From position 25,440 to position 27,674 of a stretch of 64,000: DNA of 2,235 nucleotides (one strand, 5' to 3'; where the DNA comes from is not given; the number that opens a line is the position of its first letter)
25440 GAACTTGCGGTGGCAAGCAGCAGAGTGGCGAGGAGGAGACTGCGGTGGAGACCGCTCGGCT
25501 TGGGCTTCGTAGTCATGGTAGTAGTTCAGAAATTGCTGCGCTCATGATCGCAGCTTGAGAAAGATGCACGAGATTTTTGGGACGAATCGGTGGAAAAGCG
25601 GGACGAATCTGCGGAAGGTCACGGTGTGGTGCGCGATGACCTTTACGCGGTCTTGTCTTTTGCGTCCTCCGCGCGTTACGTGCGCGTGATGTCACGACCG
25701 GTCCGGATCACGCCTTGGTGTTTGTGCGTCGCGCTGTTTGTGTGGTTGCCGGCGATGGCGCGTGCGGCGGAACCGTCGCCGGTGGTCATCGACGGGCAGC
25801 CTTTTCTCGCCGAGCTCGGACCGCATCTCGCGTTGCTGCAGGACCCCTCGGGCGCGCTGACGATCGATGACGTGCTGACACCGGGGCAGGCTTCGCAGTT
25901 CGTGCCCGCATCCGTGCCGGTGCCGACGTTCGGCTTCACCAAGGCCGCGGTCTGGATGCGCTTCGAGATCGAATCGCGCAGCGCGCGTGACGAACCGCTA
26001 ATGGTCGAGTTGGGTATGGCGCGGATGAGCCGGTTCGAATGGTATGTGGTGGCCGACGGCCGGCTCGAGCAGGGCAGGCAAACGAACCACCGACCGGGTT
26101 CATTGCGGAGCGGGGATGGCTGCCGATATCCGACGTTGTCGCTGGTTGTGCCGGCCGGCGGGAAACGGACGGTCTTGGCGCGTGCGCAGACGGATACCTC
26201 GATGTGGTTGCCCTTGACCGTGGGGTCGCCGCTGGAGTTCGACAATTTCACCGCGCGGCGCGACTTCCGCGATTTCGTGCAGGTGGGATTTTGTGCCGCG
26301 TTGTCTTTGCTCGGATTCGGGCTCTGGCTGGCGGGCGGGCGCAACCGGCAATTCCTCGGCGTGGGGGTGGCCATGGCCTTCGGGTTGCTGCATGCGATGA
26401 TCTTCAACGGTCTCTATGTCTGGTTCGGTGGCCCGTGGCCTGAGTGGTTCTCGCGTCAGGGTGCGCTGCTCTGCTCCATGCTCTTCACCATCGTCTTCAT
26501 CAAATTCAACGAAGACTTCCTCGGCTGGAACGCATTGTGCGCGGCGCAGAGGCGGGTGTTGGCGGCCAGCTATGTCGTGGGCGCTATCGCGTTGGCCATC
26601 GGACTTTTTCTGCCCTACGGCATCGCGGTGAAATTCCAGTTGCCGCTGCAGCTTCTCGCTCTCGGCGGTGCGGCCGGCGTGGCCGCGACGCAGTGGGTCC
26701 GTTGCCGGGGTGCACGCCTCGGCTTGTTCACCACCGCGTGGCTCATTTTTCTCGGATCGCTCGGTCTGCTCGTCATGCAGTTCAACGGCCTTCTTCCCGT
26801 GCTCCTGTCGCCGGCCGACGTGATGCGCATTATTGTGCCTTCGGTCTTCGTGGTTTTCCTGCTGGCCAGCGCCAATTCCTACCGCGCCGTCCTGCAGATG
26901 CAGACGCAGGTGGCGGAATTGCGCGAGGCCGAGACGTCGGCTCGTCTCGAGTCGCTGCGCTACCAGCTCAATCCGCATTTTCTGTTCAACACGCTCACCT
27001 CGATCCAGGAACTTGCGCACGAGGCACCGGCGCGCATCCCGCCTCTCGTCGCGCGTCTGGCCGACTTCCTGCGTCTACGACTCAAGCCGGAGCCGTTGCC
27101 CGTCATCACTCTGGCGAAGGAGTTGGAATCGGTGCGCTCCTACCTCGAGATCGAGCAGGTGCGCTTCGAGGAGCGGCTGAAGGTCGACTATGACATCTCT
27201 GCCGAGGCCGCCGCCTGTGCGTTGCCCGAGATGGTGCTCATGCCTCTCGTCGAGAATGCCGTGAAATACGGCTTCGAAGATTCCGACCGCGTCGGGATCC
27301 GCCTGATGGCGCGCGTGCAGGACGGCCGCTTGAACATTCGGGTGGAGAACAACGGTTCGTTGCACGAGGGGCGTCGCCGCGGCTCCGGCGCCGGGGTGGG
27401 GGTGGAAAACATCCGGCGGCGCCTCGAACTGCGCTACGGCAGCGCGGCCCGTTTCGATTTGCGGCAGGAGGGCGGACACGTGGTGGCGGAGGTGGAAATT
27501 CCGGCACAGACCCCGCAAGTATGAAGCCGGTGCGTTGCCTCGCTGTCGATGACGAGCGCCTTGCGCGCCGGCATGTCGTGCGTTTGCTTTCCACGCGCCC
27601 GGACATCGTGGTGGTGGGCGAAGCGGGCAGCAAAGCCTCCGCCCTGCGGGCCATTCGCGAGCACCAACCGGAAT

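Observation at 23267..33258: Self-contained island: 7TMR-DISM kinase and LytTR regulator flanked by paralogous PEP-CTERM beta-strand-repeat surface proteins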

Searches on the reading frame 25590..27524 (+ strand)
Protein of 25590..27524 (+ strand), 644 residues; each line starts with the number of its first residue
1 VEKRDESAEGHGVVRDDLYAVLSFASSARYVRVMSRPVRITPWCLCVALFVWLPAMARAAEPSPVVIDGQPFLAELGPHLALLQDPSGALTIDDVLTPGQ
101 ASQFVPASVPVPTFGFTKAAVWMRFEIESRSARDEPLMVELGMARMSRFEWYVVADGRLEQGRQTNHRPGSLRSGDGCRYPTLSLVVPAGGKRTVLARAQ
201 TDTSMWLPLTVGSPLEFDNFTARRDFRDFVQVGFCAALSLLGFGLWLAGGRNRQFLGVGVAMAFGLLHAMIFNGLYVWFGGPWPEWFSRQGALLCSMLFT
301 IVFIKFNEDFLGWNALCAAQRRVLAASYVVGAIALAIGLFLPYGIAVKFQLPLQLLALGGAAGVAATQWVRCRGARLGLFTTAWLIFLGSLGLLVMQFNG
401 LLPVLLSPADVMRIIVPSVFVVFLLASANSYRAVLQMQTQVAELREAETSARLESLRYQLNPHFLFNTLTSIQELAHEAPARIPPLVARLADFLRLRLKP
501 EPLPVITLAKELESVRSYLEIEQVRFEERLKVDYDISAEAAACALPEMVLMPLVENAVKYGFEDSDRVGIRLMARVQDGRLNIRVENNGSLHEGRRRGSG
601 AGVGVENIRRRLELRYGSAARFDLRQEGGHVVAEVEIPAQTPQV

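Call 3: search_protein_families(library=pfam, proteins=[window:25590-27524:+], max_evalue=0.01)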
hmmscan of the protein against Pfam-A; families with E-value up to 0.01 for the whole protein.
window:25590-27524:+ (644 aa): 4 families
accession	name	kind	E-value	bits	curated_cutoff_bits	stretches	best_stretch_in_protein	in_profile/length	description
PF06580.19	His_kinase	-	1.3e-22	80.3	25.2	1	451-530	1-81/81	Histidine kinase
PF07696.17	7TMR-DISMED2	-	5.4e-22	78.7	22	1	77-211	1-134/136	7TMR-DISM extracellular 2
PF07695.17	7TMR-DISM_7TM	-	1.5e-07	32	29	1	229-428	6-201/205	7TM diverse intracellular signalling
PF02518.31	HATPase_c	-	0.00034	21.4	26.4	1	548-638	8-108/111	Histidine kinase-, DNA gyrase B-, and HSP90-like ATPase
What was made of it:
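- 25689..27524 (+): Sensor histidine kinase. It has a signal/TM segment, a periplasmic 7TMR-DISMED2 domain, 7 TM helices, and a LytS-type His_kinase plus HATPase_c. Pfam, call 3.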

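Call 4: search_protein_families(library=ncbifam, proteins=[window:25590-27524:+], max_evalue=0.01)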
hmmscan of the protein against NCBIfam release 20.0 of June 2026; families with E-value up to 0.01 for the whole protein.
window:25590-27524:+ (644 aa): 1 family
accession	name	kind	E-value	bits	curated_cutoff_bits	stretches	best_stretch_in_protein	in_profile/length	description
NF007793.0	PRK10490.1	equivalog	0.0088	14.1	1123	0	529-590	762-820/895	two-component system sensor histidine kinase KdpD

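Call 16: find_homologous_proteins(query=window:25689-27524:+)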
Query window:25689-27524:+ (611 aa): 710 proteins with E <= 0.001 among 8000 candidates; the best 120 are listed.
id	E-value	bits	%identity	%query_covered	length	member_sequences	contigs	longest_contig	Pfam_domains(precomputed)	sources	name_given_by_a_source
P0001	0.0e+0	1371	100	100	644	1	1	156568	PF07696.18,PF07695.18,PF06580.20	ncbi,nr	ncbi:MAG: hypothetical protein FGM15_01945 [Chthoniobacterales bacterium]|nr:hypothetical protein [C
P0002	0.0e+0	1124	82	100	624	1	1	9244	PF07696.18,PF07695.18,PF02518.32,PF06580.20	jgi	jgi:hypothetical protein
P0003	0.0e+0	1112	82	99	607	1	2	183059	PF07696.18,PF07695.18,PF06580.20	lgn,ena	-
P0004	3.3e-278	942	90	77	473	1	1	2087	PF07695.18,PF06580.20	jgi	-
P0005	4.9e-221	753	57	98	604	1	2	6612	PF07696.18,PF07695.18,PF06580.20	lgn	-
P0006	1.3e-217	742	58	96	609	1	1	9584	PF07696.18,PF07695.18,PF06580.20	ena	-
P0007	3.1e-216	738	57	94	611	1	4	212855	PF07696.18,PF07695.18,PF06580.20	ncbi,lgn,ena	-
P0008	8.1e-216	736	58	94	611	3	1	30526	PF07696.18,PF07695.18,PF06580.20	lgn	-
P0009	3.5e-214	731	55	98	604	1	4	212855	PF07696.18,PF07695.18,PF06580.20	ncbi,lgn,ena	-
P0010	4.3e-214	730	57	94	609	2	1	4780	PF07696.18,PF07695.18,PF06580.20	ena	-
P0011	7.5e-213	726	57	96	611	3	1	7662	PF07696.18,PF07695.18,PF06580.20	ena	-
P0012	1.4e-212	725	56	94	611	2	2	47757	PF07696.18,PF07695.18,PF06580.20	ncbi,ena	-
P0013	2.5e-211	721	56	95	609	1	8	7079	PF07696.18,PF07695.18,PF06580.20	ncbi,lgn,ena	-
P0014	2.0e-209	715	55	99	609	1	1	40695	PF07696.18,PF07695.18,PF06580.20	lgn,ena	-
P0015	2.1e-209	715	57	94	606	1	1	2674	PF07696.18,PF07695.18,PF06580.20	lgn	-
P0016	2.2e-209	715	56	99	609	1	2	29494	PF07696.18,PF07695.18,PF06580.20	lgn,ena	-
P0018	2.0e-203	695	53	98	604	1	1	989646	PF07696.18,PF07695.18,PF06580.20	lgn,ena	-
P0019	1.2e-165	570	48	95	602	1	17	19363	PF07696.18,PF07695.18,PF06580.20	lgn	-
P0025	2.1e-106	375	37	95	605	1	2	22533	PF07696.18,PF07695.18,PF06580.20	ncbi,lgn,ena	-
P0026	5.3e-105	370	36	98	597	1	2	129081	PF07696.18,PF07695.18,PF06580.20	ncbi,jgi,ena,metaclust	metaclust:\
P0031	4.7e-95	337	37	86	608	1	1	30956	PF07696.18,PF07695.18,PF06580.20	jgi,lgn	jgi:hypothetical protein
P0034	1.4e-76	276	33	93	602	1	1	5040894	PF07696.18,PF07695.18,PF06580.20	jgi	jgi:hypothetical protein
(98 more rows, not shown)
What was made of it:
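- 25689..27524 (+): There are 36 full-length homologs of 602-627 aa (call 16).
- Checked: Homologs are 602-611 aa long (call 16), and 25590 lies inside the operator.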

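Call 17: find_encoding_contigs(protein=P0003, flank=10000, max_places=2)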
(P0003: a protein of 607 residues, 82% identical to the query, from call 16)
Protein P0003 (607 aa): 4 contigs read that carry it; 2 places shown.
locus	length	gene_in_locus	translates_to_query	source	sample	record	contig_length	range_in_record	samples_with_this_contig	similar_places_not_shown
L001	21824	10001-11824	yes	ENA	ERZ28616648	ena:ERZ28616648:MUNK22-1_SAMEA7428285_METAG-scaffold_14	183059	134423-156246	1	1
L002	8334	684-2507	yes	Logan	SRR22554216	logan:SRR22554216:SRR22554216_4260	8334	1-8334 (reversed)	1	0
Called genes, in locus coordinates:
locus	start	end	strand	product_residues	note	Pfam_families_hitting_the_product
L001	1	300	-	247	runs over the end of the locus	-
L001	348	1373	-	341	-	PF02518:HATPase_c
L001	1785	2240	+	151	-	PF17886:ArsA_HSP20 (faint), PF00011:HSP20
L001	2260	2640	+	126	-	PF00011:HSP20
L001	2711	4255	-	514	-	PF00682:HMGL-like, PF22617:HCS_D2, PF08502:LeuA_dimer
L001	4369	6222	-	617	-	-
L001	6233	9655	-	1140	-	PF12951:PATR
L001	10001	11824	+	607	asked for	PF07696:7TMR-DISMED2, PF07695:7TMR-DISM_7TM, PF06580:His_kinase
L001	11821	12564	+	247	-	PF00072:Response_reg, PF04397:LytTR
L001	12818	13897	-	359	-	PF03054:tRNA_Me_trans, PF20259:tRNA_Me_trans_M, PF20258:tRNA_Me_trans_C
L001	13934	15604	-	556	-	PF13687:DUF4153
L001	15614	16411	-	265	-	PF03437:BtpA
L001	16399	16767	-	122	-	-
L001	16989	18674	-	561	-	PF00270:DEAD, PF04851:ResIII, PF00271:Helicase_C, PF25399:DeaD_dimer (weak), PF03880:DbpA (weak)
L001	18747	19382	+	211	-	PF13489:Methyltransf_23 (weak)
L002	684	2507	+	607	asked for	PF07696:7TMR-DISMED2, PF07695:7TMR-DISM_7TM, PF06580:His_kinase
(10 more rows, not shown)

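Call 18: find_encoding_contigs(protein=P0007, flank=10000, max_places=2)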
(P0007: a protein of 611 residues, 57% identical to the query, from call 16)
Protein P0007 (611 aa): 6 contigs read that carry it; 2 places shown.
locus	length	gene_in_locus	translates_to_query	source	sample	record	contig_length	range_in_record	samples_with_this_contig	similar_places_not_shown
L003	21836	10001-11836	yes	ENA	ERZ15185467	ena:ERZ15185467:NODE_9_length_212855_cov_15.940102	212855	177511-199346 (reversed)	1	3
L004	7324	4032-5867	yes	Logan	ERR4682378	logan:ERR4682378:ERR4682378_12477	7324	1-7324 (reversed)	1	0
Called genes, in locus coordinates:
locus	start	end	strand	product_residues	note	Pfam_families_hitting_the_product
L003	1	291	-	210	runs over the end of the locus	-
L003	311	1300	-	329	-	PF02931:Neur_chan_LBD, PF02932:Neur_chan_memb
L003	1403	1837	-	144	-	-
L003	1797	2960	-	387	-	-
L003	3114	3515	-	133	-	-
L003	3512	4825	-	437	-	PF02310:B12-binding, PF04055:Radical_SAM, PF13282:DUF4070 (weak)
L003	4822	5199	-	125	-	-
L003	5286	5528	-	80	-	PF01541:GIY-YIG, PF10544:T5orf172 (weak)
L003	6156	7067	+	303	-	-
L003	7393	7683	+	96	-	-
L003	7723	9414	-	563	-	-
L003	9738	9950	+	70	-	-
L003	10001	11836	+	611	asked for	PF07696:7TMR-DISMED2, PF07695:7TMR-DISM_7TM, PF06580:His_kinase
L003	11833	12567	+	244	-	PF00072:Response_reg, PF04397:LytTR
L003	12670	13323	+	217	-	-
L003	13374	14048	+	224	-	-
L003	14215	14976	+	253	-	-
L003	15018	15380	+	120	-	PF11964:SpoIIAA-like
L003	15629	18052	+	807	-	-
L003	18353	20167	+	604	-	PF07696:7TMR-DISMED2, PF07695:7TMR-DISM_7TM, PF06580:His_kinase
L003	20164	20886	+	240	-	PF00072:Response_reg, PF04397:LytTR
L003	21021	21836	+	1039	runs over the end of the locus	-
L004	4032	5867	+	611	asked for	PF07696:7TMR-DISMED2, PF07695:7TMR-DISM_7TM, PF06580:His_kinase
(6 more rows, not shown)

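Call 19: find_encoding_contigs(protein=P0018, flank=10000, max_places=2)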
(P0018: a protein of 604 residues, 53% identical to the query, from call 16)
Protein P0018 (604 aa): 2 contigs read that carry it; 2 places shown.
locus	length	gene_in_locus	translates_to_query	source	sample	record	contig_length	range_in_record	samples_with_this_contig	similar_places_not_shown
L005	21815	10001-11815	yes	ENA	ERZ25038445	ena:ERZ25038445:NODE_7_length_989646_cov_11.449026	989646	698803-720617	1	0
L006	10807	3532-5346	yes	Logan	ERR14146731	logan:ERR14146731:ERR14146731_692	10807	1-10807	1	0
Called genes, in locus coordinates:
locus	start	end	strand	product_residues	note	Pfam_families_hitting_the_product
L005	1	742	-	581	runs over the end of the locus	-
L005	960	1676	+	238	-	-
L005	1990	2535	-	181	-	PF01613:Flavin_Reduct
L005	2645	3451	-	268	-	-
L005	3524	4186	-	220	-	-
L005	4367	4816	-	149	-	-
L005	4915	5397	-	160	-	PF02931:Neur_chan_LBD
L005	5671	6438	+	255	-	-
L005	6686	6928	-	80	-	PF01541:GIY-YIG, PF10544:T5orf172 (weak)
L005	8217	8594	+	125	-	-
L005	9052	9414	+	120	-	-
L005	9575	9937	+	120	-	PF11964:SpoIIAA-like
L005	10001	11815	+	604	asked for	PF07696:7TMR-DISMED2, PF07695:7TMR-DISM_7TM, PF06580:His_kinase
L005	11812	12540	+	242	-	PF00072:Response_reg, PF04397:LytTR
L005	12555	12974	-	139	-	PF09685:MamF_MmsF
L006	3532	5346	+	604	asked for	PF07696:7TMR-DISMED2, PF07695:7TMR-DISM_7TM, PF06580:His_kinase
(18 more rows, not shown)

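Call 25: find_related_loci(query=A1, collection=genome_contigs, flank=10000)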
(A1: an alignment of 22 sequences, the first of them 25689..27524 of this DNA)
Query A1 (611 aa) in genome_contigs; peptide patterns used: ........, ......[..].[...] (x = any residue, [..] = any of these).
600 stretches matched a pattern (row limit reached: there are more); 597 encode a relative of the query (tblastn E <= 1e-3); the best 80 are kept; 80 distinct loci.
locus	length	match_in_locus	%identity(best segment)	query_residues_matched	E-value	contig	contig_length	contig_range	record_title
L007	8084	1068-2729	29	50-608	1e-65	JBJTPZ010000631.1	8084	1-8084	MAG: Planctomycetaceae bacterium isolate samp_4449_concoct_1472 samp_4449_1321509, whole genome shotgun sequence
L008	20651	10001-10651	43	396-607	3e-40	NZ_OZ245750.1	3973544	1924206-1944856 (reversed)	MAG: Sphingomonas sp. isolate e41351ef-c72c-4ba3-a6c9-9ac2f2958165 chromosome 1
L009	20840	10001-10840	37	338-607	2e-39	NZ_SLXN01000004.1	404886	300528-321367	Sphingomonas sp. BK235 Ga0307674_104, whole genome shotgun sequence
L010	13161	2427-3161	41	367-607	4e-39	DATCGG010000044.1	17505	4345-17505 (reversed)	MAG TPA_asm: Gemmatimonadaceae bacterium isolate SMAG_U7800 k141_1387254, whole genome shotgun sequence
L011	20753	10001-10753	39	374-611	2e-38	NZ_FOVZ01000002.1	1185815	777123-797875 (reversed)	Sphingomonas sp. OK281, whole genome shotgun sequence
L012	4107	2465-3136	39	392-609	3e-38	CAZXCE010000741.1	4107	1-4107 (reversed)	MAG TPA_asm: uncultured Clostridia bacterium isolate SRP287051_co1_196 genome assembly, contig: NODE_25619_length_4107_c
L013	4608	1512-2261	38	374-610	2e-37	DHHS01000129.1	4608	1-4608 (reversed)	MAG TPA_asm: Sphingomonas sp. UBA4766 UBA4766_contig_681, whole genome shotgun sequence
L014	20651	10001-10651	41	396-607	2e-37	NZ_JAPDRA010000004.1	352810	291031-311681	Sphingomonas canadensis strain FWC47 FWC47_scaffold4, whole genome shotgun sequence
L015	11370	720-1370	40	397-607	2e-37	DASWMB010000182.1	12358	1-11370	MAG TPA_asm: Allosphingosinicella sp. isolate SMAG_U3376 k141_219477, whole genome shotgun sequence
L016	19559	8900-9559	37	388-605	3e-37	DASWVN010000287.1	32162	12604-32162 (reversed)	MAG TPA_asm: Vicinamibacterales bacterium isolate SMAG_U3631 k141_443821, whole genome shotgun sequence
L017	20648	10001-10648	38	396-607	4e-37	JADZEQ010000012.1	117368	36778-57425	MAG: Sphingomonadaceae bacterium isolate SJ829 c_000001809226, whole genome shotgun sequence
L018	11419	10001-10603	41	405-606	5e-37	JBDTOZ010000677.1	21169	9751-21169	MAG: Acidobacteriota bacterium isolate cluster3_bin.186 NODE_8601_length_21169_cov_61.567775, whole genome shotgun seque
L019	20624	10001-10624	39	400-605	3e-36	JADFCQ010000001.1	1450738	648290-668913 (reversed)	Acetobacteraceae bacterium H6797 19074_1, whole genome shotgun sequence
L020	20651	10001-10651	42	397-608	3e-36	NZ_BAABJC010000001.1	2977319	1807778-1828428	Sphingomonas daechungensis strain JCM 17887 sequence1, whole genome shotgun sequence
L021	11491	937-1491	44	418-597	9e-37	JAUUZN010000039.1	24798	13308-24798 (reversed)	MAG: Gammaproteobacteria bacterium isolate CSMAG_194 CSMAG_194_k127_2345136_length_24798_cov_24.7432, whole genome shotg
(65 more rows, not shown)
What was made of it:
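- Tried and rejected: Genome-collection scan with a full-length kinase alignment (call 25).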

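Call 26: find_encoding_contigs(protein=P0014, flank=10000, max_places=1)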
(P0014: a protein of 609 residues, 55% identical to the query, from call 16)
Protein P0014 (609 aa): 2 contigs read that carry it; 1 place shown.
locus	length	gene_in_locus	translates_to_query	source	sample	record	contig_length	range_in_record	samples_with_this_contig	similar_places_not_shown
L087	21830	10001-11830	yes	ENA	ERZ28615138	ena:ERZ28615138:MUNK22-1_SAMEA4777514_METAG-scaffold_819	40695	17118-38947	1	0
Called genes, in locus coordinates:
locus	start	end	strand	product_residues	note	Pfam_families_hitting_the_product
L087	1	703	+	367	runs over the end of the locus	-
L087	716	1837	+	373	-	-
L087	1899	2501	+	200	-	PF07589:PEP_exosort_dom (faint)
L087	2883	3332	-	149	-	-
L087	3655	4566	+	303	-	-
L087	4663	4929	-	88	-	PF01541:GIY-YIG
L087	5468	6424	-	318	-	PF02931:Neur_chan_LBD, PF02932:Neur_chan_memb (weak)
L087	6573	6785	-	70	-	PF13564:DoxX_2 (weak)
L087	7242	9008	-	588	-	-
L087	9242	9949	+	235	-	-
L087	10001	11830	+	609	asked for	PF07696:7TMR-DISMED2, PF07695:7TMR-DISM_7TM, PF06580:His_kinase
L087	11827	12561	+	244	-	PF00072:Response_reg, PF04397:LytTR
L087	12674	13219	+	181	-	-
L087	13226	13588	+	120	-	PF11964:SpoIIAA-like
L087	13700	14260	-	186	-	-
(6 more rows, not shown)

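Call 27: find_encoding_contigs(protein=P0012, flank=10000, max_places=1)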
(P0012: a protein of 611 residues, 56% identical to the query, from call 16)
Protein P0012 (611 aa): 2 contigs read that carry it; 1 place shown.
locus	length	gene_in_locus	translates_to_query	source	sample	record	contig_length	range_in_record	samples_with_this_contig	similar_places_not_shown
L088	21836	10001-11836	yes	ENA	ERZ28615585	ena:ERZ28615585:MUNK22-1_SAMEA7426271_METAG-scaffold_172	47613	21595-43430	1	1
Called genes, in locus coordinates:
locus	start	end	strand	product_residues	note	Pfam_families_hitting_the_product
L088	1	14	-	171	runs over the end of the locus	PF01451:LMWPc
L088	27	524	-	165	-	-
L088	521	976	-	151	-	PF00588:SpoU_methylase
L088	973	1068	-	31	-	-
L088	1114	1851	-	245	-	PF03309:Pan_kinase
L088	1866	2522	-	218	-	PF03167:UDG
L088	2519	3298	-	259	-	PF00378:ECH_1, PF16113:ECH_2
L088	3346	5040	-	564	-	PF13424:TPR_12 (faint), PF13431:TPR_17 (faint), PF07719:TPR_2 (faint), PF13181:TPR_8 (faint), PF13374:TPR_10 (faint), PF13432:TPR_16, PF14559:TPR_19 (weak)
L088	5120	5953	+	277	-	PF07719:TPR_2 (faint), PF13428:TPR_14 (faint), PF14559:TPR_19 (faint)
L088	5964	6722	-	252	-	PF03372:Exo_endo_phos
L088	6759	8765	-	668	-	PF22745:Nlig-Ia, PF01653:DNA_ligase_aden, PF03120:OB_DNA_ligase, PF03119:DNA_ligase_ZBD, PF14520:HHH_5 (faint), PF12826:HHH_2, PF00533:BRCT, PF12738:PTCB-BRCT (faint)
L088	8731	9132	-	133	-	PF04892:VanZ-LLP1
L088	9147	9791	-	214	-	PF03734:YkuD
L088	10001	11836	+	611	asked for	PF07696:7TMR-DISMED2, PF07695:7TMR-DISM_7TM, PF06580:His_kinase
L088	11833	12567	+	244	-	PF00072:Response_reg, PF04397:LytTR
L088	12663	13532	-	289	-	-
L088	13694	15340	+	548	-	-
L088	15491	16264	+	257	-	-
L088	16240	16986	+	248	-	-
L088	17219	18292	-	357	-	PF02275:CBAH, PF03417:AAT (weak)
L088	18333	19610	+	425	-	PF00512:HisKA, PF02518:HATPase_c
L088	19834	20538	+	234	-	PF00072:Response_reg, PF04397:LytTR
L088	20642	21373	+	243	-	-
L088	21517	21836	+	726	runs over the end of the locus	PF09084:NMT1, PF00989:PAS, PF13188:PAS_8 (weak), PF13426:PAS_9, PF00512:HisKA, PF02518:HATPase_c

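Call 28: find_encoding_contigs(protein=P0026, flank=10000, max_places=1)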
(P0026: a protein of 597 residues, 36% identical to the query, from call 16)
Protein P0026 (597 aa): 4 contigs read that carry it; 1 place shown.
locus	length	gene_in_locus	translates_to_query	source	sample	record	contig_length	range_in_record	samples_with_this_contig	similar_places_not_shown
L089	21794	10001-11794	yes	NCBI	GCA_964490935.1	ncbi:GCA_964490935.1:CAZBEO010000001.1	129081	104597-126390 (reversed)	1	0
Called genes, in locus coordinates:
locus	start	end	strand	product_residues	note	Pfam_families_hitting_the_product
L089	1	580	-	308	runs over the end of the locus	PF01145:Band_7, PF16200:Band_7_C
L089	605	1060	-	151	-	PF01957:NfeD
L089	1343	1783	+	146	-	-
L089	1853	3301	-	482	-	PF00072:Response_reg, PF00158:Sigma54_activat, PF14532:Sigma54_activ_2, PF07728:AAA_5, PF25601:AAA_lid_14, PF02954:HTH_8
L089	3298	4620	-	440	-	PF00989:PAS, PF08448:PAS_4, PF13426:PAS_9, PF00512:HisKA, PF02518:HATPase_c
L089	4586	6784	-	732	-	PF13174:TPR_6 (faint)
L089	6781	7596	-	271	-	PF00072:Response_reg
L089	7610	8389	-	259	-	-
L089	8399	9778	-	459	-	PF00072:Response_reg, PF00158:Sigma54_activat, PF14532:Sigma54_activ_2, PF00004:AAA (faint), PF07728:AAA_5 (weak), PF25601:AAA_lid_14, PF02954:HTH_8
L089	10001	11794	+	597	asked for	PF07696:7TMR-DISMED2, PF07695:7TMR-DISM_7TM, PF06580:His_kinase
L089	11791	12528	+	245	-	PF00072:Response_reg, PF04397:LytTR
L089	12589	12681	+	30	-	-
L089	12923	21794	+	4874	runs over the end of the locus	PF01833:TIG, PF01833:TIG, PF01833:TIG, PF24681:Kelch_KLHDC2_KLHL20_DRC7, PF01833:TIG, PF13964:Beta-prop_Calicin (weak), PF18887:MBG_3, PF18887:MBG_3, +12 more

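Call 29: find_encoding_contigs(protein=P0034, flank=10000, max_places=1)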
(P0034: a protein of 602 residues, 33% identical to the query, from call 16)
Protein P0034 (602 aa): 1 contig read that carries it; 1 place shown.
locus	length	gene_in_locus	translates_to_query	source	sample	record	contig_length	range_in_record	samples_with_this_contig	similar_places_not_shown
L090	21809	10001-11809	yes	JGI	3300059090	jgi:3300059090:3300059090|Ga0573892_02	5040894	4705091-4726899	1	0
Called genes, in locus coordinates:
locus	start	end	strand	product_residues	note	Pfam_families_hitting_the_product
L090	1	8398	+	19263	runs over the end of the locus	-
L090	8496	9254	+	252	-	PF25852:DUF6242_C (faint)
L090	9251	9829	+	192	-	PF13290:CHB_HEX_C_1, PF13287:Fn3_assoc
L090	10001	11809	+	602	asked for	PF07696:7TMR-DISMED2, PF07695:7TMR-DISM_7TM, PF06580:His_kinase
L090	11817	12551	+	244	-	PF00072:Response_reg, PF04397:LytTR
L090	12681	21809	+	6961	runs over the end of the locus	-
